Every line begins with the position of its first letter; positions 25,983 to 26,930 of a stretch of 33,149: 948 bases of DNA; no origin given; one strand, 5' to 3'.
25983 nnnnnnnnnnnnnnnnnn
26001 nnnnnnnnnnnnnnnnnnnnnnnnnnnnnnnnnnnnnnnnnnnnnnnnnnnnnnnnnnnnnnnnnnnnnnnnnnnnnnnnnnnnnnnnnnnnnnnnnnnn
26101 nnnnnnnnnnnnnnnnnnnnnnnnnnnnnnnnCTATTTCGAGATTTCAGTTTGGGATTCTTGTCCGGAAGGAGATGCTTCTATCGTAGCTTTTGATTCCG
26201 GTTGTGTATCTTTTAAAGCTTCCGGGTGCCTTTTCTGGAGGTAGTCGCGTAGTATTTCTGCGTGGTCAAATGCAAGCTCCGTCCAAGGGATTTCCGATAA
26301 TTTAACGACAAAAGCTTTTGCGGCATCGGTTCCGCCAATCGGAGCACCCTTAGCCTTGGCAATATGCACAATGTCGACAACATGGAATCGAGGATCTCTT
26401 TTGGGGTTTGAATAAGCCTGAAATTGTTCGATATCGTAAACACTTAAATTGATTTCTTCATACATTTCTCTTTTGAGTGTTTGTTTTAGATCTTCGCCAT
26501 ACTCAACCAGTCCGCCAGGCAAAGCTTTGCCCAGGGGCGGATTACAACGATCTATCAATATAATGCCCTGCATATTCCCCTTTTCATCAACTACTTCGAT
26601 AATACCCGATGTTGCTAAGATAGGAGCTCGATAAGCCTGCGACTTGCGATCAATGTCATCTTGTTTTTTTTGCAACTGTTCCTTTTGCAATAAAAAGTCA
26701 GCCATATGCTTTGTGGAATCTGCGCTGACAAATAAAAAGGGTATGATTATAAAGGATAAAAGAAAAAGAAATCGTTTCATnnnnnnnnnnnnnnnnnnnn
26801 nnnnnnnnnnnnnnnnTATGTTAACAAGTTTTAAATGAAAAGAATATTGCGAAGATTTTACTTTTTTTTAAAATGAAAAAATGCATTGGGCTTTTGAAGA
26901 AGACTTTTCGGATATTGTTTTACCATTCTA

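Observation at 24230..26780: Exported Nudix - DcaP-like porin - NTP pyrophosphohydrolase trio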

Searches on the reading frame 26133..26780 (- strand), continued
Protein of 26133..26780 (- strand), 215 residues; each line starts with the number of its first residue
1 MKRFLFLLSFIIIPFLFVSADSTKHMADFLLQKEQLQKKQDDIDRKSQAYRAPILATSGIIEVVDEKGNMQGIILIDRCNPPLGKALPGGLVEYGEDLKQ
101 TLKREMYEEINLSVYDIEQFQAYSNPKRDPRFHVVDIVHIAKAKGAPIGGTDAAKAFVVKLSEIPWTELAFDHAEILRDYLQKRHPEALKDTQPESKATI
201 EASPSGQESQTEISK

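Call 52: fold_search(model_id=the predicted structure, library=pdb)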
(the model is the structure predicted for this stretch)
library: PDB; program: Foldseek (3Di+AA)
matches with E <= 10: 950; with E <= 0.001: 621
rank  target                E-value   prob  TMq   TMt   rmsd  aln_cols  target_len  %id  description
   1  2yyh_C                3.8e-17  1.00  0.60  0.93   2.1       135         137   46  Crystal structure of Nudix family protein from Aquifex aeolicus (released 2007-11-06)
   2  2yyh_A                4.3e-17  1.00  0.57  0.88   2.0       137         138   44  Crystal structure of Nudix family protein from Aquifex aeolicus (released 2007-11-06)
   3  2yyh_D                1.3e-16  1.00  0.58  0.92   1.8       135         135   47  Crystal structure of Nudix family protein from Aquifex aeolicus (released 2007-11-06)
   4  2fml_A                1.9e-11  1.00  0.51  0.43  12.7       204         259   24  Crystal structure of MutT/nudix family protein from Enterococcus faecalis (released 2006-02-21)
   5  2r5w_B                5.6e-10  1.00  0.55  0.36   3.3       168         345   20  Crystal structure of a bifunctional NMN adenylyltransferase/ADP ribose pyrophosphatase from Francisella tularensis (released 2008-03-04)
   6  3gz8_A                7.7e-10  1.00  0.56  0.76   2.5       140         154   23  Cocrystal structure of NUDIX domain of Shewanella oneidensis NrtR complexed with ADP ribose (released 2009-06-09)
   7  3gz8_C                8.7e-10  1.00  0.55  0.74   2.7       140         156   24  Cocrystal structure of NUDIX domain of Shewanella oneidensis NrtR complexed with ADP ribose (released 2009-06-09)
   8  3cng_C                1.0e-09  1.00  0.54  0.65   2.4       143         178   27  Crystal structure of NUDIX hydrolase from Nitrosomonas europaea (released 2008-04-08)
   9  3cng_B                1.7e-09  1.00  0.51  0.62   3.2       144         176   25  Crystal structure of NUDIX hydrolase from Nitrosomonas europaea (released 2008-04-08)
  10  2fml_B                2.0e-09  1.00  0.51  0.43   7.0       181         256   25  Crystal structure of MutT/nudix family protein from Enterococcus faecalis (released 2006-02-21)
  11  3cng_A                2.2e-09  1.00  0.54  0.65   2.6       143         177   27  Crystal structure of NUDIX hydrolase from Nitrosomonas europaea (released 2008-04-08)
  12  2qjo_B                3.7e-09  1.00  0.52  0.35   5.4       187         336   23  crystal structure of a bifunctional NMN adenylyltransferase/ADP ribose pyrophosphatase (NadM) complexed with ADPRP and (released 2008-03-11)
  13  2qjt_B                4.1e-09  1.00  0.55  0.35   3.4       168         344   20  Crystal structure of a bifunctional NMN adenylyltransferase/ADP ribose pyrophosphatase complexed with AMP and MN ion f (released 2008-03-04)
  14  2qjt_A                4.7e-09  1.00  0.52  0.34   5.3       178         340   18  Crystal structure of a bifunctional NMN adenylyltransferase/ADP ribose pyrophosphatase complexed with AMP and MN ion f (released 2008-03-04)
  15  5bon_D                5.3e-09  1.00  0.51  0.72   2.6       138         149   20  Crystal structure of human Nudt15 (MTH2) (released 2015-08-05)
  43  2qjo_A                4.2e-08  1.00  0.49  0.33   4.0       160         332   20  crystal structure of a bifunctional NMN adenylyltransferase/ADP ribose pyrophosphatase (NadM) complexed with ADPRP and (released 2008-03-11)
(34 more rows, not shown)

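Call 54: search_protein_families(library=pfam, proteins=[L001:1901-2689:+, L002:6527-7348:+, L001:2707-3822:+, L003:6526-7713:-, L005:6556-7173:+, L005:5008-5598:-, L010:6442-7002:+, L004:4500-5690:+, L001:417-1190:+, L003:4699-5670:-], max_evalue=0.01)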
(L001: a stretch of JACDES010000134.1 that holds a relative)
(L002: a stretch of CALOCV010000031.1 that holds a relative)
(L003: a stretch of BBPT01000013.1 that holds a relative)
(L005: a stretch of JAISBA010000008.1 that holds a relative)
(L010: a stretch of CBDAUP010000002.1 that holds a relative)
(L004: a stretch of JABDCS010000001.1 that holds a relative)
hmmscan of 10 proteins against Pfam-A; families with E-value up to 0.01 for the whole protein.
L001:1901-2689:+ (262 aa): 1 family
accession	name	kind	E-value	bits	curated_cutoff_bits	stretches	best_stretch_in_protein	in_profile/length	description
PF11019.14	DUF2608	-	9.8e-43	146.8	22.6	1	26-253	2-243/244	Protein of unknown function (DUF2608)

L002:6527-7348:+ (273 aa): 1 family
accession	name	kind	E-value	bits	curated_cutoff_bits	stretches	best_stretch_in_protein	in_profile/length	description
PF11019.14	DUF2608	-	4.6e-46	157.7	22.6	1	30-256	5-243/244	Protein of unknown function (DUF2608)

L001:2707-3822:+ (371 aa): 1 family
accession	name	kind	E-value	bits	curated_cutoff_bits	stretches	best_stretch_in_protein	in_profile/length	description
PF13424.12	TPR_12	-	8.4e-08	32.7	30.1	0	156-217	15-74/77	Tetratricopeptide repeat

L003:6526-7713:- (395 aa): 8 families
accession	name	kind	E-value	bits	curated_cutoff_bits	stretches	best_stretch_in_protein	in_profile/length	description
PF12796.13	Ank_2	-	4.8e-17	62.8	27.3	2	323-392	20-84/90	Ankyrin repeats (3 copies)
PF00023.36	Ank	-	3.9e-15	55.6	21.1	1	336-365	3-32/33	Ankyrin repeat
PF13606.12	Ank_3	-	1.1e-07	31.9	22.3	1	336-362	3-29/30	Ankyrin repeat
PF13637.12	Ank_4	-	1.3e-07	32.2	22.7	1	339-375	1-37/50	Ankyrin repeats (many copies)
PF13857.12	Ank_5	-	8.9e-06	26.4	27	1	337-375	18-56/56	Ankyrin repeats (many copies)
PF23745.1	ANK_LRRK2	-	0.00018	21.8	27.5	1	246-305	35-97/130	LRRK2 ANK repeat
PF24521.3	Ank_KRIT1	-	0.0078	16.4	80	0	338-392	21-70/149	KRIT1 ankyrin-repeats domain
PF00646.38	F-box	-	0.0087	16.4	20.5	1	98-124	4-30/43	F-box domain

L005:6556-7173:+ (205 aa): 2 families
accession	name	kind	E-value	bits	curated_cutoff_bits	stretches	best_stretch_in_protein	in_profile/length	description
PF14681.12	UPRTase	-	1.3e-53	182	27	1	8-203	4-206/206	Uracil phosphoribosyltransferase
PF00156.33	Pribosyltran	-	1.6e-10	41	26.3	1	67-165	29-132/158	Phosphoribosyl transferase domain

L005:5008-5598:- (196 aa): 0 families

L010:6442-7002:+ (186 aa): 0 families

L004:4500-5690:+ (396 aa): 1 family
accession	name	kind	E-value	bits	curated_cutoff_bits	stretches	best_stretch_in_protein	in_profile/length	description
PF00534.26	Glycos_transf_1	-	5.5e-05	23.2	26.4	0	286-337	86-137/172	Glycosyl transferases group 1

L001:417-1190:+ (257 aa): 4 families
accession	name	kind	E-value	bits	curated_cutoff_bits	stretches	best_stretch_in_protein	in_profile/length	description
PF07739.18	TipAS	-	1.7e-17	64.4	23.8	1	152-251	17-117/117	TipAS antibiotic-recognition domain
PF13411.12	MerR_1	-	2.9e-17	63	21.6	1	3-68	1-65/69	MerR HTH family regulatory protein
PF00376.29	MerR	-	6.8e-14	51.8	28.2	1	4-41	1-38/38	MerR family regulatory protein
PF02607.22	B12-binding_2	-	0.0021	18.6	23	1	167-222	16-73/74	B12 binding domain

L003:4699-5670:- (323 aa): 4 families
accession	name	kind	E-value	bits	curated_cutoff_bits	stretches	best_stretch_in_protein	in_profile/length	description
PF00107.32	ADH_zinc_N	-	2e-29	102.6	31.8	1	149-264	1-116/129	Zinc-binding dehydrogenase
PF13602.12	ADH_zinc_N_2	-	4.6e-19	70.1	27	1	182-319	2-134/134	Zinc-binding dehydrogenase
PF08240.17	ADH_N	-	1.3e-17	64.4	23.5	1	26-108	1-104/104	Alcohol dehydrogenase GroES-like domain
PF00106.31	adh_short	-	0.0094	15.9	26.6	0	140-197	2-61/195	short chain dehydrogenase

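Call 55: find_encoding_contigs(protein=P0016, flank=5000, max_places=2)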
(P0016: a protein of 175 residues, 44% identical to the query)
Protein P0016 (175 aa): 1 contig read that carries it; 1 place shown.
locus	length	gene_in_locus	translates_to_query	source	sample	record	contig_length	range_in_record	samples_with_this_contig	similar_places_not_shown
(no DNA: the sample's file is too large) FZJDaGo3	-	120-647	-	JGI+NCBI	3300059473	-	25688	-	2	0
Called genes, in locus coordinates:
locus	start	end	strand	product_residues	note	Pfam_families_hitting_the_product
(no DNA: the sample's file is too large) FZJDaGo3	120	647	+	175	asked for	PF00293:NUDIX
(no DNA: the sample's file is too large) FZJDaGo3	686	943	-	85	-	PF01713:Smr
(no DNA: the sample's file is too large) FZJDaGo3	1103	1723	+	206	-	PF06161:DUF975, PF06790:UPF0259 (weak)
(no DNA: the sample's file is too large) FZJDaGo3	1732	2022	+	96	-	-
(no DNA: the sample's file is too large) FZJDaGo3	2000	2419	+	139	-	-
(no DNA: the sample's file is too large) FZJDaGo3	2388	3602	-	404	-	PF00083:Sugar_tr (weak), PF07690:MFS_1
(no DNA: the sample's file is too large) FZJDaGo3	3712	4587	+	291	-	PF00126:HTH_1, PF03466:LysR_substrate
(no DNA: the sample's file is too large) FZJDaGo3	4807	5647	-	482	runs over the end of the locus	PF00361:Proton_antipo_M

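Call 56: find_encoding_contigs(protein=P0018, flank=5000, max_places=2)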
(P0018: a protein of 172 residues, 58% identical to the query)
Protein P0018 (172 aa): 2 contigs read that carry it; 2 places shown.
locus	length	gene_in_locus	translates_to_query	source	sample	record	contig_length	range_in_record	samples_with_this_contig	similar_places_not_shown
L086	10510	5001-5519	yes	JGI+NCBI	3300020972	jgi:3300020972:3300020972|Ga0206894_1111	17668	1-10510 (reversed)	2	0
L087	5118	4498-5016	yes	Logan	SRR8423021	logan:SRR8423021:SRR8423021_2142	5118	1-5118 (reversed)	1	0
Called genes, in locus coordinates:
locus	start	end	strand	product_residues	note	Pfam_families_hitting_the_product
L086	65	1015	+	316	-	PF01134:GIDA (faint), PF07992:Pyr_redox_2, PF12831:FAD_oxidored (faint), PF13738:Pyr_redox_3, PF00070:Pyr_redox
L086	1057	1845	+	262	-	-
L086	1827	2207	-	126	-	PF01648:ACPS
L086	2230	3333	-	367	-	PF01938:TRAM (weak)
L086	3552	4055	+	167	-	-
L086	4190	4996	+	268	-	PF00459:Inositol_P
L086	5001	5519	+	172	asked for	PF00293:NUDIX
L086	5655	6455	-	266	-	PF13489:Methyltransf_23, PF13649:Methyltransf_25, PF13847:Methyltransf_31, PF08241:Methyltransf_11, PF08242:Methyltransf_12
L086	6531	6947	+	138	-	PF02566:OsmC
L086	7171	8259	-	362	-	-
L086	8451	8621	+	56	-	-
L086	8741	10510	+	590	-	?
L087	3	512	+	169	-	?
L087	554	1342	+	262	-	-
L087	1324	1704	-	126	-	PF01648:ACPS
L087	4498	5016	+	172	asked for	PF00293:NUDIX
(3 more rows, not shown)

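Call 57: find_encoding_contigs(protein=P0015, flank=5000, max_places=2)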
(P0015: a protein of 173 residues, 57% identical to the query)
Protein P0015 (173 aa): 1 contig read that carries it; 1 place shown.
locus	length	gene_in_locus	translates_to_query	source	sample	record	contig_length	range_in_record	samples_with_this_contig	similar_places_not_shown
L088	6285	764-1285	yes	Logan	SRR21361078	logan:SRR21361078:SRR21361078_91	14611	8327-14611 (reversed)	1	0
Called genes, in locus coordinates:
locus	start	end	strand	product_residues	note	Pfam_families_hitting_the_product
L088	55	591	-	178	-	PF00856:SET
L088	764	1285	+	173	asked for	PF00293:NUDIX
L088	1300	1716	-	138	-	PF01894:YjbQ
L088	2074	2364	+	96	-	-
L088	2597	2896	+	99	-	-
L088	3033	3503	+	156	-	PF09391:DUF2000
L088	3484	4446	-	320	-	PF17775:YchJ_M-like, PF01327:Pep_deformylase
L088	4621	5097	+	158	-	-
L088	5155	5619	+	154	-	-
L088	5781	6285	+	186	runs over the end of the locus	-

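Call 58: find_encoding_contigs(protein=P0010, flank=5000, max_places=2)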
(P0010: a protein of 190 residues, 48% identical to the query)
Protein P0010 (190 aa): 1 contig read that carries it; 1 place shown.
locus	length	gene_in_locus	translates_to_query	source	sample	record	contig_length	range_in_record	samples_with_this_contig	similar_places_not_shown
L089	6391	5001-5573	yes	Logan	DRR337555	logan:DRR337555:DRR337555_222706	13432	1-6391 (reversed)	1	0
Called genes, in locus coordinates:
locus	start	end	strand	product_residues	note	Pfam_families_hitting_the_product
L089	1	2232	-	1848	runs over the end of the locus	PF05593:RHS_repeat (faint), PF25023:TEN_YD-shell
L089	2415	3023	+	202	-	PF00293:NUDIX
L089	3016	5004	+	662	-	PF07931:CPT, PF13671:AAA_33 (weak), PF01909:NTP_transf_2 (faint), PF13427:AadA_C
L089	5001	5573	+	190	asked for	PF00293:NUDIX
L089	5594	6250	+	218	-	PF03819:MazG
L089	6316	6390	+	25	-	?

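Call 63: search_solved_structures(query=L001:1901-2686:+, max_evalue=1)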
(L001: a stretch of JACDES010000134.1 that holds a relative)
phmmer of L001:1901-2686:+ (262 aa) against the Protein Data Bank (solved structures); distinct sequences matched with E-value up to 1: 2.
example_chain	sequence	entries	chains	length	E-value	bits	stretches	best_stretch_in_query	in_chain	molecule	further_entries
9m7d_A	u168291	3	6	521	0.064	15.6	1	175-235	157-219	Haloacid dehalogenase superfamily, subfamily IA, variant 3 with third motif having DD or E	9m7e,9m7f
9mhs_B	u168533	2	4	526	0.065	15.6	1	175-235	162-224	Drimenol Synthase | Haloacid dehalogenase superfamily, subfamily IA, variant 3 with third motif having DD or E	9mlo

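Call 68: find_encoding_contigs(protein=P0002, flank=5000, max_places=3)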
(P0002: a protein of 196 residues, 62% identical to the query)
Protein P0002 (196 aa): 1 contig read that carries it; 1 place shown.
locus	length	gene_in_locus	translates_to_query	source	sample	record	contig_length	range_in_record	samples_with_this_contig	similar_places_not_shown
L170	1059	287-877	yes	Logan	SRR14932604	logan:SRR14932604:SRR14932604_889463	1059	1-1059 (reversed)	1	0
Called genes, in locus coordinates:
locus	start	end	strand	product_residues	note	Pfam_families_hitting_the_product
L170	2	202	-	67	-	?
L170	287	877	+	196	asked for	PF00293:NUDIX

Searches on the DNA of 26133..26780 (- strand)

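Call 71: search_rna_families(sources=[L170, window], threshold=gathering)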
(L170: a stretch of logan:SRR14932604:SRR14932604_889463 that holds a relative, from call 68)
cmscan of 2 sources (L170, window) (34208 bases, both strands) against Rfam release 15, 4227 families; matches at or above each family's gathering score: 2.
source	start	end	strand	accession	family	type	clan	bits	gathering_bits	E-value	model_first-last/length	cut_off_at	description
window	8002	8072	-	RF00005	tRNA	Gene; tRNA;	CL00001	72.2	29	4.1e-14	1-71/71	no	tRNA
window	10621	10694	-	RF00005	tRNA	Gene; tRNA;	CL00001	69.3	29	2.6e-13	1-71/71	no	tRNA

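Call 72: search_rna_families(source=L170, threshold=evalue, max_evalue=1)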
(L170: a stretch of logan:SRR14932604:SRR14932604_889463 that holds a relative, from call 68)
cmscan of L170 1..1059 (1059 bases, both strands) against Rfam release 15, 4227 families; matches with E-value up to 1: 0.
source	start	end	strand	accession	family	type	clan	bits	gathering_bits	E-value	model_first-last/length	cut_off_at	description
